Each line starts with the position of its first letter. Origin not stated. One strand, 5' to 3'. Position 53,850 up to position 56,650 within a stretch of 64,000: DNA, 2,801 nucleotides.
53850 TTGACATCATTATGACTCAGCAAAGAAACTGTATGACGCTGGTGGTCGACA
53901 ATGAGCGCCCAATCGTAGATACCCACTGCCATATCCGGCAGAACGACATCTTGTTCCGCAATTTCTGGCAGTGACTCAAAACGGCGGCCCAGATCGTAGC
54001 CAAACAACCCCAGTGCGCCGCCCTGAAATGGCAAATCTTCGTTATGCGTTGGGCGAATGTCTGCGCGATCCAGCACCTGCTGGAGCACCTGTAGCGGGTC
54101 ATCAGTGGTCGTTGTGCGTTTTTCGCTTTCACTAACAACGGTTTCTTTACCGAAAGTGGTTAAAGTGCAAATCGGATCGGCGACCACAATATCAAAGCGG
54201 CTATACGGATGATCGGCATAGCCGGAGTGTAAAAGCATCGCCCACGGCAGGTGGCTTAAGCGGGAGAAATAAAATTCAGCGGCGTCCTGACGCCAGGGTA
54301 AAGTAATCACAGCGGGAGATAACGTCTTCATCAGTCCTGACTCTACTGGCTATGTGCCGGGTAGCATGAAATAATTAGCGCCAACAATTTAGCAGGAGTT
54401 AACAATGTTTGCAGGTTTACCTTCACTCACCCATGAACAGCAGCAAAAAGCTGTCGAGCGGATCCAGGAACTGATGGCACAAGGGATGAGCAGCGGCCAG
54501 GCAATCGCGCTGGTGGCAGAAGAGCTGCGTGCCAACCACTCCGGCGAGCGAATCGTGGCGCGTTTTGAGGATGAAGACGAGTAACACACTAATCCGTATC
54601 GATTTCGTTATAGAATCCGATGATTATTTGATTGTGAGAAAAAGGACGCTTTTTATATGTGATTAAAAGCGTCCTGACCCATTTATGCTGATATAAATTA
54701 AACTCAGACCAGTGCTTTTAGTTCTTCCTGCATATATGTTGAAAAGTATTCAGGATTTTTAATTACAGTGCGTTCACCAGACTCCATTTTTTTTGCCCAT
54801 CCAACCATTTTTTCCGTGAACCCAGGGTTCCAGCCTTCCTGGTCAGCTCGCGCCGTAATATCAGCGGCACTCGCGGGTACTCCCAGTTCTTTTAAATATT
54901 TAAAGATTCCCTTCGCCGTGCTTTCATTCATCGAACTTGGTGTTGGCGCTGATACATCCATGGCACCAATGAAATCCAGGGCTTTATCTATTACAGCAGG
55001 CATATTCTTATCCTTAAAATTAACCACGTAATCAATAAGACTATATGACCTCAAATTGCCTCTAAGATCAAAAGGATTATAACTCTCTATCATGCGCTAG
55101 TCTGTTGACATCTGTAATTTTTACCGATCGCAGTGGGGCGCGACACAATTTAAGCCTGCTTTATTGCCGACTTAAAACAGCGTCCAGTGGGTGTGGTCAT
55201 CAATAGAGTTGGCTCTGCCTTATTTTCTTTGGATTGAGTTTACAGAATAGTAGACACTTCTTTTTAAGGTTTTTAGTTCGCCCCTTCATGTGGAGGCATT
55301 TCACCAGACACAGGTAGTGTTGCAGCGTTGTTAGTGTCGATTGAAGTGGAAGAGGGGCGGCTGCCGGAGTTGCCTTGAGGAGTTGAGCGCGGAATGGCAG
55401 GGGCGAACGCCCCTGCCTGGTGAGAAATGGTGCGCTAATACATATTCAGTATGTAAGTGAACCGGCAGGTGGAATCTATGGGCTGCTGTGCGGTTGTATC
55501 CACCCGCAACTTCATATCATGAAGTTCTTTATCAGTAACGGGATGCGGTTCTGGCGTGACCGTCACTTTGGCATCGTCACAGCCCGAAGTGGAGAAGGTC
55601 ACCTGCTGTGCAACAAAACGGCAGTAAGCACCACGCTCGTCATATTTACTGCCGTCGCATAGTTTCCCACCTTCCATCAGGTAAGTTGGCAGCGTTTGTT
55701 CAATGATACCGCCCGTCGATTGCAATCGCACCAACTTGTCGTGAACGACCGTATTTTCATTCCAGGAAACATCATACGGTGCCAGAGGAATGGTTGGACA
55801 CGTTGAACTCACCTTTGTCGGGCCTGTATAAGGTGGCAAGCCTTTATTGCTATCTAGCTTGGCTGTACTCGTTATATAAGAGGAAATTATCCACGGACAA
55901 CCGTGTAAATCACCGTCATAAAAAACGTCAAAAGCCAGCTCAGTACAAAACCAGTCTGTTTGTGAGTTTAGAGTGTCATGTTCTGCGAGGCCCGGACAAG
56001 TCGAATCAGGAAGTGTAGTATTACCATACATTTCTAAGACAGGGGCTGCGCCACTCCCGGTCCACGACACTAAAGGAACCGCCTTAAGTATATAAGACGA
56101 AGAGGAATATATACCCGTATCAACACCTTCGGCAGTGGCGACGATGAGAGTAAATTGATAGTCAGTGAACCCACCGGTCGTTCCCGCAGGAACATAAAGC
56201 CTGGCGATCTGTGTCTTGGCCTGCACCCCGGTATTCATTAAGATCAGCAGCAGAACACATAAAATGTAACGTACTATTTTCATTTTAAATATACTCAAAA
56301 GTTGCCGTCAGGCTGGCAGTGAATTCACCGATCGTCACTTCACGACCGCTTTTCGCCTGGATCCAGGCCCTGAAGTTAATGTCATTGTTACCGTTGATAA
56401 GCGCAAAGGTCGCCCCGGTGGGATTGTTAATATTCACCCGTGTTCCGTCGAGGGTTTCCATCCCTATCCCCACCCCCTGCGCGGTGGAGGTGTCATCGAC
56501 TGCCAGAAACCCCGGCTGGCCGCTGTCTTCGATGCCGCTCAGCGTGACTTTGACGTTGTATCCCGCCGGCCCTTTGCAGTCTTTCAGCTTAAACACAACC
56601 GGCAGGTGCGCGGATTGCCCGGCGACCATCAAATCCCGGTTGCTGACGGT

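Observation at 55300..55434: GC-rich segment with a perfect palindrome at the yoaC-proximal island boundary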

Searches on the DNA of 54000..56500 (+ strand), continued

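Call 37: search_dna_similar(query=window:55112-55290:+, collection=ecoli_genomes, mode=distant, max_rows=25, rows=spread, max_evalue=0.01)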
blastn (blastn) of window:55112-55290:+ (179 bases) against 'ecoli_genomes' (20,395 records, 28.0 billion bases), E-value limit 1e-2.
Records with a match: 26; places in all: 30; records where one place covers at least 80% of the query: 9.
Genomes with a match: 26 of 5426; with a place that covers at least 80% of the query: 9. Places per genome that has any: lowest 1, median 1, highest 2. On chromosomes: 30 places; on plasmids: 0.
Best place of each record, by identity: >=99% 5; 95-99% 4; 80-90% 2; 60-80% 15.
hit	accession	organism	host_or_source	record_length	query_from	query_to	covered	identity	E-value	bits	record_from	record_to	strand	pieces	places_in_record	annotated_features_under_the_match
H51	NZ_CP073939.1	Escherichia coli strain MB53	Poultry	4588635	1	179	100%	100.0%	1e-85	324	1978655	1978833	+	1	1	none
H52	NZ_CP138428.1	Escherichia coli strain 6EVA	Homo sapiens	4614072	1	179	100%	100.0%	1e-85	324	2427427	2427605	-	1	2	none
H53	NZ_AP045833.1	Escherichia coli strain wlxctx60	Ursus thibetanus japonicus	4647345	1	179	100%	100.0%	1e-85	324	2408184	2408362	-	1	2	none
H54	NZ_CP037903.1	Escherichia coli strain LHM10-1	pig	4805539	1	179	100%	98.3%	9e-81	308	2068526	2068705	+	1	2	none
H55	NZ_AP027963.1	Escherichia coli strain VE-T9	-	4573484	1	179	100%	98.3%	9e-81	308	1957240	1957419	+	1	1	none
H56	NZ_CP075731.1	Escherichia coli strain CP52E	Homo sapiens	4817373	1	179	100%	98.3%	9e-81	308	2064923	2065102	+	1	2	none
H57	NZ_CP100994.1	Escherichia coli strain ET201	Hoplobatrachus rugulosus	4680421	1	179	100%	98.3%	9e-81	308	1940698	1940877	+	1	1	none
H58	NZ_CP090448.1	Escherichia coli strain PT62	pigeon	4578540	1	161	90%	99.4%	3e-74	287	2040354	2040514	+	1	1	none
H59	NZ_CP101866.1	Escherichia coli strain LP5-1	pigeon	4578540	1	161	90%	99.4%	3e-74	287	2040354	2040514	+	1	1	none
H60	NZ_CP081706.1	Escherichia coli strain AH04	-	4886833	49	179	73%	75.0%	2e-13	84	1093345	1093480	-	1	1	none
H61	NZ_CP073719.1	Escherichia coli strain CX12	-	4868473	49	179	73%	75.0%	2e-13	84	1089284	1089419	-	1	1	none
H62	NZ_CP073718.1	Escherichia coli strain CX08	-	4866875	49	179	73%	75.0%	2e-13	84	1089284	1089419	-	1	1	none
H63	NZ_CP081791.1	Escherichia coli strain CT01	-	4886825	49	179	73%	75.0%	2e-13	84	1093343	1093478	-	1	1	none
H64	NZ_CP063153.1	Escherichia coli strain M7424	Homo sapiens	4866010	49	175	71%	75.6%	6e-13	83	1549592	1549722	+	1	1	none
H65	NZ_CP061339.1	Escherichia coli strain M00057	Homo sapiens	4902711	49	175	71%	75.6%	6e-13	83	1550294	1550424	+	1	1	none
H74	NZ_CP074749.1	Escherichia coli strain R32_14_1F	goat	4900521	1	56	31%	89.3%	9e-11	75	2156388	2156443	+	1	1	none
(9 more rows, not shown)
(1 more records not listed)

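Call 39: get_annotated_region(hit=H60, flank=9000)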
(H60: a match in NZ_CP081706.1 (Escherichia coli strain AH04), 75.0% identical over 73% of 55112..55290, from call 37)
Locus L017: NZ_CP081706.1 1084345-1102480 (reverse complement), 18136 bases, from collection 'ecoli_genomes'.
description: Escherichia coli strain AH04 chromosome, complete genome
organism: Escherichia coli strain AH04 (NCBI taxid 562)
replicon: chromosome; assembly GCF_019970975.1
host: -; source: -; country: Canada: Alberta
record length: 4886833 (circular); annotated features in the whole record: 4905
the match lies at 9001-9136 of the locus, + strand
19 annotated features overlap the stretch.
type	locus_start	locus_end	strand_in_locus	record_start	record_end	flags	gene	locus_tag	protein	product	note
CDS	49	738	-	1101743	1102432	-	-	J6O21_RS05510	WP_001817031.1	N-acetylmannosamine-6-phosphate 2-epimerase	-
CDS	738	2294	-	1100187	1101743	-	ptsG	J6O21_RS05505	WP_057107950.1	glucose-specific PTS transporter subunit IIBC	-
CDS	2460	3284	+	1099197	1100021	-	-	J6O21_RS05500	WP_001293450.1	MurR/RpiR family transcriptional regulator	-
CDS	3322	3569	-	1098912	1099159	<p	-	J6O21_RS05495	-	IS4 family transposase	frameshifted; incomplete; partial in the middle of a contig; missing N-terminus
CDS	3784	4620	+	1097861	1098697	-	-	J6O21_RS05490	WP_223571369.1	PTS transporter subunit EIIC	-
CDS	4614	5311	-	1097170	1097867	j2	-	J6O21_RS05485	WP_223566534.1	IS1-like element IS1A family transposase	programmed frameshift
CDS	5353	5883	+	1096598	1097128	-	-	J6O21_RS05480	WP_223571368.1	PTS transporter subunit EIIC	-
CDS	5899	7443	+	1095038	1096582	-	-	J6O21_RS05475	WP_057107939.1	DUF4127 family protein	-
CDS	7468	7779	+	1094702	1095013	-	-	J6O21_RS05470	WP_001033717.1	PTS sugar transporter subunit IIB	-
CDS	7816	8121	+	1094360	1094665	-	-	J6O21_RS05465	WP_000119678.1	PTS lactose/cellobiose transporter subunit IIA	-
CDS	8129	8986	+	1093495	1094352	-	-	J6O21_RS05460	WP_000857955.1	MurR/RpiR family transcriptional regulator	-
CDS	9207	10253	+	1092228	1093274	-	-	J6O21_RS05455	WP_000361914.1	porin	-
CDS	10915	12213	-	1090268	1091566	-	eno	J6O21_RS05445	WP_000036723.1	phosphopyruvate hydratase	-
CDS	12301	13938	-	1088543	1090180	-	pyrG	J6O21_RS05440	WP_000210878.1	glutamine hydrolyzing CTP synthase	-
CDS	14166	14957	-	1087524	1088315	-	mazG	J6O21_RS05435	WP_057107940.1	nucleoside triphosphate pyrophosphohydrolase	-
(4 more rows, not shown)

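Call 40: get_annotated_region(hit=H64, flank=9000)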
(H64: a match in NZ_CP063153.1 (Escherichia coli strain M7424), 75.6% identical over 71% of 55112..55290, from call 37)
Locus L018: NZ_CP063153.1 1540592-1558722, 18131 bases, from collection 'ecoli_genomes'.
description: Escherichia coli strain M7424 chromosome, complete genome
organism: Escherichia coli strain M7424 (NCBI taxid 562)
replicon: chromosome; assembly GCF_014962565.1
host: Homo sapiens; source: feces; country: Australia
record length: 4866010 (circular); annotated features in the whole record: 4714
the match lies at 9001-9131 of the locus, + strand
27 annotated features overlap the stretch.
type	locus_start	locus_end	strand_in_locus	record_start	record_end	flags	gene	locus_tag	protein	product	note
CDS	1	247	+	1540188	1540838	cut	-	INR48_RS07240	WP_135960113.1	hypothetical protein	-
CDS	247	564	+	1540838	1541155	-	-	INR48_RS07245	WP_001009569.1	hypothetical protein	-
CDS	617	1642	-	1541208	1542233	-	-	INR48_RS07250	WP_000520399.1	phage portal protein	-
CDS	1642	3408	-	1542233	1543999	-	-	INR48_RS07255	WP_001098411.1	terminase ATPase subunit family protein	-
CDS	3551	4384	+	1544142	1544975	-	-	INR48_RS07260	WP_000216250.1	GPO family capsid scaffolding protein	-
CDS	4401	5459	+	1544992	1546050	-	-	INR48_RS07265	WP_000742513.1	phage major capsid protein, P2 family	-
CDS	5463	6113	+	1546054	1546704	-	-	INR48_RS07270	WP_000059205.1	terminase endonuclease subunit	-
CDS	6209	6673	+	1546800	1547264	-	-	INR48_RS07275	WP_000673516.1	head completion/stabilization protein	-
CDS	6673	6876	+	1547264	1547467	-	-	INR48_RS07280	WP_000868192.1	tail protein X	-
CDS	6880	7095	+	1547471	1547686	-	-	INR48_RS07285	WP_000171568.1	HP1 family phage holin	-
CDS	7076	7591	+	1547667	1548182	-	-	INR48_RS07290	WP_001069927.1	lysozyme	-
CDS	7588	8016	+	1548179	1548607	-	lysB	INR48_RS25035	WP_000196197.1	Rz-like lysis system protein LysB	The gene for this Rz-like phage lysis system protein may overlap extensively with the gene for the other spanin ...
CDS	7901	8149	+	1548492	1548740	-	lysC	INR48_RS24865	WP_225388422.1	Rz1-like lysis system protein LysC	LysC is an Rz1-like component of a phage lytic system, substantially overlapping although not fully embedded in the ...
CDS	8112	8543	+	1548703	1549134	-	-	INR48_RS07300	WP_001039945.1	phage tail protein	-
CDS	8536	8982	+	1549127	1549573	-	-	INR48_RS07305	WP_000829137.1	phage virion morphogenesis protein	-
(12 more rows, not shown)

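Call 43: get_annotated_region(hit=H74, flank=5000)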
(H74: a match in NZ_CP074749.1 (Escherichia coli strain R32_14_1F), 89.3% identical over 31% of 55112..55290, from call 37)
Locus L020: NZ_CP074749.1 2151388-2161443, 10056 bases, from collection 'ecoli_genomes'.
description: Escherichia coli strain R32_14_1F chromosome, complete genome
organism: Escherichia coli strain R32_14_1F (NCBI taxid 562)
replicon: chromosome; assembly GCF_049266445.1
host: goat; source: missing; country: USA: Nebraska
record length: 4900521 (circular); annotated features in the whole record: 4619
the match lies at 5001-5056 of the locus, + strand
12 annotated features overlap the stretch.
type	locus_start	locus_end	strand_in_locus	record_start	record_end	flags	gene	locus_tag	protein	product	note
CDS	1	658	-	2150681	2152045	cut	sdaA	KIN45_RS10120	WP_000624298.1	L-serine ammonia-lyase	-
CDS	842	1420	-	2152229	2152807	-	nudL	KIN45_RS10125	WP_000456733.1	CoA pyrophosphatase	-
CDS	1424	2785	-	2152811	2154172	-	pabB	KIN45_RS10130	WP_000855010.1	aminodeoxychorismate synthase component 1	-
CDS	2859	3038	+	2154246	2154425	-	yoaH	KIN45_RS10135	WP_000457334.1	YoaH family protein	-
CDS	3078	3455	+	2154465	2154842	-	-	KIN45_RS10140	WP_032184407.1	hypothetical protein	-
CDS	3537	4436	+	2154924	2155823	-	-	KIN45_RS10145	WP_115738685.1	hypothetical protein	-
CDS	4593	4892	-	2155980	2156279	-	-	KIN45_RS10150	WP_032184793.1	DUF1889 family protein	-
CDS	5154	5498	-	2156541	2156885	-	yoaB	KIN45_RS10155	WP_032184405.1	RidA family protein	-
CDS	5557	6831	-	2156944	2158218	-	-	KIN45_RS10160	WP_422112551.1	SMI1/KNR4 family protein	-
CDS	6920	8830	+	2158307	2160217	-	yoaA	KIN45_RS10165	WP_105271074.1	ATP-dependent DNA helicase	-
CDS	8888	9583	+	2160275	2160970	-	tsaB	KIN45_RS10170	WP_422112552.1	tRNA (adenosine(37)-N6)-threonylcarbamoyltransferase complex dimerization subunit type 1 TsaB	-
CDS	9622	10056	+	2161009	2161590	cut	yeaY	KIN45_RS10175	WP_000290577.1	Slp family lipoprotein YeaY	-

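Call 64: search_rna_families(source=L018, start=8900, end=9300, threshold=evalue, max_evalue=10)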
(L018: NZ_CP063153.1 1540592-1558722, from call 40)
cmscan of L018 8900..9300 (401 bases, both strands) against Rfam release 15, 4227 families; matches with E-value up to 10: 12.
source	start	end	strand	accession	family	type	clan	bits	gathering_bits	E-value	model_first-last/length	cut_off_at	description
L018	9239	9284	-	RF00574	SNORD69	Gene; snRNA; snoRNA; CD-box;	-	17.5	37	1.9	1-77/77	no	Small nucleolar RNA SNORD69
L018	9140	9295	-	RF01470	rli38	Gene; sRNA;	-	16.9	49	8.3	1-150/150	no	Listeria sRNA rli38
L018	8946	9009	+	RF00071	SNORD73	Gene; snRNA; snoRNA; CD-box;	-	16.8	42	4.3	1-72/72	no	Small nucleolar RNA SNORD73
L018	9245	9280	-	RF01420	snoR113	Gene; snRNA; snoRNA; CD-box;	-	16.7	47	0.62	1-103/103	no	Small nucleolar RNA snoR113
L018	9247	9279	-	RF00323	snoR79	Gene; snRNA; snoRNA; CD-box;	-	16.7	80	1.2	1-65/65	no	Small nucleolar RNA R79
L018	8956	9024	+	RF03550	mir-31_2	Gene; miRNA;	-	16.7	97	1.7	1-83/83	no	mir-31_2 microRNA precursor family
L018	8919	8990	+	RF00276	SNORD52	Gene; snRNA; snoRNA; CD-box;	CL00063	16.5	45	0.73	1-67/67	no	Small nucleolar RNA SNORD52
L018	9113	9174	+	RF02450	ncr1175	Gene; sRNA;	-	16.5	60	1.7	1-110/110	no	Bacillus sRNA ncr1175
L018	9186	9266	-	RF00078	MicA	Gene; sRNA;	-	15.6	41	7.5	1-75/75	no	MicA sRNA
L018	9242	9296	+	RF02108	DLEU2_4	Gene; lncRNA;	-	15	40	1.5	1-58/58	no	Deleted in lymphocytic leukemia 2 conserved region 4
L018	9244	9282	-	RF00357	snoR44_J54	Gene; snRNA; snoRNA; CD-box;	CL00069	14.8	48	6.4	1-97/97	no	Small nucleolar RNA R44/J54/Z268 family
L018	9268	9285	-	RF01905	HOTAIR_2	Gene; lncRNA;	-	10.3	60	6.9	52-69/69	no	HOTAIR conserved region 2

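Call 65: search_dna_similar(query=L018:8985-9200:+, collection=phages, mode=distant, max_rows=25, rows=spread)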
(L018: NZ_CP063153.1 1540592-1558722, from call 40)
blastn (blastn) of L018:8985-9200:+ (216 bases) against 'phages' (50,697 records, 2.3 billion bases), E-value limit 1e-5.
No match.

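Call 66: search_dna_similar(query=L018:8985-9200:+, collection=ecoli_genomes, mode=distant, max_rows=40, rows=spread, max_evalue=0.001)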
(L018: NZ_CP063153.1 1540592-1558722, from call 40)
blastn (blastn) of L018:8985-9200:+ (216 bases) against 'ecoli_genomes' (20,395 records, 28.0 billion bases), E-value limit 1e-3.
Records with a match: 32; places in all: 36; records where one place covers at least 80% of the query: 18.
Genomes with a match: 32 of 5426; with a place that covers at least 80% of the query: 18. Places per genome that has any: lowest 1, median 1, highest 2. On chromosomes: 36 places; on plasmids: 0.
Best place of each record, by identity: >=99% 5; 95-99% 6; 90-95% 2; 80-90% 11; 60-80% 8.
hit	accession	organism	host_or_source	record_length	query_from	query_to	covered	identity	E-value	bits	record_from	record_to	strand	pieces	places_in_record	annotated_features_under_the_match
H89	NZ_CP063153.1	Escherichia coli strain M7424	Homo sapiens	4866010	1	216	100%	100.0%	1e-105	390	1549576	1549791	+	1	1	hypothetical protein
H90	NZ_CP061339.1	Escherichia coli strain M00057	Homo sapiens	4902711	1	216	100%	100.0%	1e-105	390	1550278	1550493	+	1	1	hypothetical protein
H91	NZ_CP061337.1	Escherichia coli strain M11957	Homo sapiens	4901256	1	216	100%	100.0%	1e-105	390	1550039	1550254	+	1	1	hypothetical protein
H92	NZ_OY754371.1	Escherichia coli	-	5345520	1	216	100%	100.0%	1e-105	390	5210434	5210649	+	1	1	HNH endonuclease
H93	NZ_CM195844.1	Escherichia coli strain CNREC_004-43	Homo sapiens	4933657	1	216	100%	100.0%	1e-105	390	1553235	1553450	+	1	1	hypothetical protein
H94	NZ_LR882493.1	Escherichia coli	Vulpes vulpes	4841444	1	216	100%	97.2%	2e-97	363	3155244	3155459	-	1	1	HNH endonuclease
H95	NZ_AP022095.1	Escherichia coli strain WP4-S18-ESBL-08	-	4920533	1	216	100%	96.8%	7e-96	359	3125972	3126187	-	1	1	HNH endonuclease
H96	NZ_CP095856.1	Escherichia coli strain EC6563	Homo sapiens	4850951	1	216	100%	96.8%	7e-96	359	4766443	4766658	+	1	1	HNH endonuclease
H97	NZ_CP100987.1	Escherichia coli strain ET210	Hoplobatrachus rugulosus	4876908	1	216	100%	96.8%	7e-96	359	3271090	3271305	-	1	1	HNH endonuclease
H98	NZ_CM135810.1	Escherichia coli strain WGI31CT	green ice lettuce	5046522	1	216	100%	96.8%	7e-96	359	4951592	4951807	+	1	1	HNH endonuclease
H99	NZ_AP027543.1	Escherichia coli strain LR-48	Homo sapiens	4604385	1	216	100%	95.4%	4e-92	345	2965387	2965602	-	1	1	HNH endonuclease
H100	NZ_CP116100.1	Escherichia coli strain DETEC-P881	ICU patient oral swab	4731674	1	216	100%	94.4%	2e-89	336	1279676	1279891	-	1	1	HNH endonuclease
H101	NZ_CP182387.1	Escherichia coli strain Br_190_kylling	-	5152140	1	216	100%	94.4%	2e-89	336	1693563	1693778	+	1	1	HNH endonuclease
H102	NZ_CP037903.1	Escherichia coli strain LHM10-1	pig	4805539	16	187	80%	83.2%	1e-41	178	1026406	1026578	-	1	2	none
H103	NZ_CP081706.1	Escherichia coli strain AH04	-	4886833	16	187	80%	83.2%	1e-41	178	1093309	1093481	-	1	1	none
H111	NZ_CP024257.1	Escherichia coli O25:H16 strain F5505-C1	missing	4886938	19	191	80%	69.9%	1e-10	76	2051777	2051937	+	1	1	none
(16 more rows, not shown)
